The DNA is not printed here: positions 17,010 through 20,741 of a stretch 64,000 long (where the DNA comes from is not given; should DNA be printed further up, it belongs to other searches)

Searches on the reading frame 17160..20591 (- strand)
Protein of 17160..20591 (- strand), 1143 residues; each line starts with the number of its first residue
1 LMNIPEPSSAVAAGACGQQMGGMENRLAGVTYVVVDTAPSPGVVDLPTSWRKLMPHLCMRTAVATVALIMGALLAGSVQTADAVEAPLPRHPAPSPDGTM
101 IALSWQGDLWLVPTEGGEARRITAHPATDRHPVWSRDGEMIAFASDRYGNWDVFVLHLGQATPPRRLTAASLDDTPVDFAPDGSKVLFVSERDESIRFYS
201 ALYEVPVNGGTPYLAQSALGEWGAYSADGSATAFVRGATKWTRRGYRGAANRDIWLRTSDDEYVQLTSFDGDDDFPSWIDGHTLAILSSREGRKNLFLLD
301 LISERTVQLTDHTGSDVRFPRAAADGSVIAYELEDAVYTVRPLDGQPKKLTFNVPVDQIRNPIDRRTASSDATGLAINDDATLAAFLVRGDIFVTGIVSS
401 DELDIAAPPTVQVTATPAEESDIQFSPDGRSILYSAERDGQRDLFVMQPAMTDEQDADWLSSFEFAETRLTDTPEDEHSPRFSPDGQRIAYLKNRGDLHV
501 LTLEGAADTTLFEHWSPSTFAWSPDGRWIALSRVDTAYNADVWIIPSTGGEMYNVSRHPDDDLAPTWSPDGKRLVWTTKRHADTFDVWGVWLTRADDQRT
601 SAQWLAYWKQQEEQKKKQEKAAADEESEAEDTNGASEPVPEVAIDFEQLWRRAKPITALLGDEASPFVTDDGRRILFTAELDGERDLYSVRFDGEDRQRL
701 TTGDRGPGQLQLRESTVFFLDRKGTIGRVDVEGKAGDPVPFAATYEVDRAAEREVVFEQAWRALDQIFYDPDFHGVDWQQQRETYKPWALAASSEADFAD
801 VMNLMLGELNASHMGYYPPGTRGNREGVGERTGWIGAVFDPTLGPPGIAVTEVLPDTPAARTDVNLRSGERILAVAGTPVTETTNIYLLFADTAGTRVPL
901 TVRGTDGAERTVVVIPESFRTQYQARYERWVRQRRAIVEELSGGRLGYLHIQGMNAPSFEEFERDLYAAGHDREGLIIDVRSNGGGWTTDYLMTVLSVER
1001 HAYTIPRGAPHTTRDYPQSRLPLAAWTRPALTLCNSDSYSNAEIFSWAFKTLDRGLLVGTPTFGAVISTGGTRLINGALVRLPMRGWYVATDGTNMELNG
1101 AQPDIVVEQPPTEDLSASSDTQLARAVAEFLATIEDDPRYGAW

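Call 7: search_protein_families(library=pfam, proteins=[window:17160-20591:-], max_evalue=0.001)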
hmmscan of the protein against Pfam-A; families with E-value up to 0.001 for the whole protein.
window:17160-20591:- (1143 aa): 9 families
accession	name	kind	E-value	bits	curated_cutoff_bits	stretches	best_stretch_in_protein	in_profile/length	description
PF07676.18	PD40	-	5e-54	179.7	20.9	5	120-155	2-38/38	WD40-like Beta Propeller Repeat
PF03572.23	Peptidase_S41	-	1.6e-26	93.3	24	1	945-1107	1-165/165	Peptidase family S41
PF14684.11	Tricorn_C1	-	3.3e-19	69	24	1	750-807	2-59/59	Tricorn protease C1 domain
PF00930.27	DPPIV_N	-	6.7e-12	45.2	22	0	468-504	36-71/354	Dipeptidyl peptidase IV (DPP IV) N-terminal region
PF14685.13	PDZ_Tricorn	-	2.1e-08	34.5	25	1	858-914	32-88/88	Tricorn protease PDZ domain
PF25174.1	Beta-prop_THOC3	-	8.4e-08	32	305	0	472-576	86-188/272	THOC3 beta-propeller domain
PF14583.12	Pectate_lyase22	-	9.3e-05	21.7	30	0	108-160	217-271/386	Oligogalacturonate lyase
PF17820.7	PDZ_6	-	0.00011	22.3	27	1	850-903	2-53/54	PDZ domain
PF00595.29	PDZ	-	0.0005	20.8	23.2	1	846-885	25-62/81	PDZ domain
